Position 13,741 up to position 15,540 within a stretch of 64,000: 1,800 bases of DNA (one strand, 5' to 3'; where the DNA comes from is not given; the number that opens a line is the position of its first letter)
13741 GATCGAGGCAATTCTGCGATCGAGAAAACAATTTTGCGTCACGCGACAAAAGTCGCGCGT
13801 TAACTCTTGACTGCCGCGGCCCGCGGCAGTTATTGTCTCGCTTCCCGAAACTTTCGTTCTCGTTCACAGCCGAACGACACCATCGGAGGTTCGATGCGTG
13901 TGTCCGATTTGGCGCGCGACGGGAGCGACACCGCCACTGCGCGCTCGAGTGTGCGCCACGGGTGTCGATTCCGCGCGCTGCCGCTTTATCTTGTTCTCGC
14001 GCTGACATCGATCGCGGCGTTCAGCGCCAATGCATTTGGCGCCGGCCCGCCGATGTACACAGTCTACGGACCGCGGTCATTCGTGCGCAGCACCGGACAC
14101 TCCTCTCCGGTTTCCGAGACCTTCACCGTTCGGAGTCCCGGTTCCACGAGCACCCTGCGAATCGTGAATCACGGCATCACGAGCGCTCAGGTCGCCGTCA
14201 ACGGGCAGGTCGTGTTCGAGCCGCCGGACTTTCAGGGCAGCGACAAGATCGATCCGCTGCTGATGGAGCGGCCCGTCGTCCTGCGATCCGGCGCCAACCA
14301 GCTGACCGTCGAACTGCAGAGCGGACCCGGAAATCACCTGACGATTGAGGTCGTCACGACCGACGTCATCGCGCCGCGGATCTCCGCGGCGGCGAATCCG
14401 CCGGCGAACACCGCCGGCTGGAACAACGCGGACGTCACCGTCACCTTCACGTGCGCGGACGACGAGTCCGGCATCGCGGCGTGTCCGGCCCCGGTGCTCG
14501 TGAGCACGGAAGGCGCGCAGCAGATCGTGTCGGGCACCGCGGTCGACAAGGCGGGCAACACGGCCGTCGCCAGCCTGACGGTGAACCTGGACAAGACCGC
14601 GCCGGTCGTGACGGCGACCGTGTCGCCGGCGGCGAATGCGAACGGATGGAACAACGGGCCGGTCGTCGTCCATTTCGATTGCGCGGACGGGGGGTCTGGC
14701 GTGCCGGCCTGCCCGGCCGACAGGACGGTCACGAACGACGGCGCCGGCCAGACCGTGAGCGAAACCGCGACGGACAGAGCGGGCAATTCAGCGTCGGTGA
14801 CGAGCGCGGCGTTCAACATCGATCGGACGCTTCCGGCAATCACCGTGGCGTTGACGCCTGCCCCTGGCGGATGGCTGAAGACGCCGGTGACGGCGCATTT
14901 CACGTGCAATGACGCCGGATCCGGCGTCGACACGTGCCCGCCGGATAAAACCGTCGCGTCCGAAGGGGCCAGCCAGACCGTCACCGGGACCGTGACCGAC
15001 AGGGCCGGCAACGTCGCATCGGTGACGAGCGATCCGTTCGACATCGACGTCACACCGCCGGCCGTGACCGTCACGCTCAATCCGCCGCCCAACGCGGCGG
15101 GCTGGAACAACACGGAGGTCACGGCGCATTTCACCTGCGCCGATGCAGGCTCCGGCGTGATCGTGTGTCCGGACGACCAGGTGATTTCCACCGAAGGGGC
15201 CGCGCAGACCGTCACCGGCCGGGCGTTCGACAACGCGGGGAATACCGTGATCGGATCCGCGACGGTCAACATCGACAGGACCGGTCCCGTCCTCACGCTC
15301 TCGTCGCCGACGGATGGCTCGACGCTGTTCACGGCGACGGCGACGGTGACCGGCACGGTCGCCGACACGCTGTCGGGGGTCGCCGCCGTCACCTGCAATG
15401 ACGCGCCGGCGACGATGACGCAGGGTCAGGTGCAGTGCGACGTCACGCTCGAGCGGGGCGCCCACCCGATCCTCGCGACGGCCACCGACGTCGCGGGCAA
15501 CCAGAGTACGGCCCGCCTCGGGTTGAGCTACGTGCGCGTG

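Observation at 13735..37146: Seven-gene, translationally coupled 'mega-protein plus periplasmic redox' operon bracketed by paralogous di-haem DUF1111 genes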

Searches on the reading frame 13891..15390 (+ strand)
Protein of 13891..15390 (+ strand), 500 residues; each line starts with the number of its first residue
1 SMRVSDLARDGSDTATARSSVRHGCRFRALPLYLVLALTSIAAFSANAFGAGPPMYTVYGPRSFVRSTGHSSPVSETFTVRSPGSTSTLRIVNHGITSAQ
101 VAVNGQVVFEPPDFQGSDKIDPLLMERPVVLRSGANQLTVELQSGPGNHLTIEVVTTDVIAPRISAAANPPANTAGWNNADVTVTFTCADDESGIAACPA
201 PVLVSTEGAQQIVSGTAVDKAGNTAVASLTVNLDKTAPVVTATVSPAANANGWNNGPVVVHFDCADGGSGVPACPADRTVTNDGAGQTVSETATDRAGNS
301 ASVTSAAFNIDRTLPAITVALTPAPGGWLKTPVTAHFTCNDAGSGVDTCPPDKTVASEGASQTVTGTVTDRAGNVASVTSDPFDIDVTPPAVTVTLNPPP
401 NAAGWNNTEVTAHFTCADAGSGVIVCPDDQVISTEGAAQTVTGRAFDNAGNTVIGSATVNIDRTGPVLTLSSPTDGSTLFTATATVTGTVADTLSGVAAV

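Call 81: search_protein_families(library=pfam, proteins=[window:13891-15390:+], max_evalue=0.01)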
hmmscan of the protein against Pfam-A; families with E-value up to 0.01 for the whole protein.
window:13891-15390:+ (500 aa): 4 families
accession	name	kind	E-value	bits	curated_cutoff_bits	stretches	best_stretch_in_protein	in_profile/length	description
PF24893.1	DUF7743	-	0.00025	21.2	27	0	176-218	16-57/120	Domain of unknown function (DUF7743)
PF09136.16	Glucodextran_B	-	0.00032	21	27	1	466-494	1-29/83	Glucodextranase, domain B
PF19077.6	Big_13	-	0.0035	18.2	27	0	288-311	78-101/102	Bacterial Ig-like domain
PF02494.22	HYR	-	0.009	16.8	21.7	0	158-232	2-80/81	HYR domain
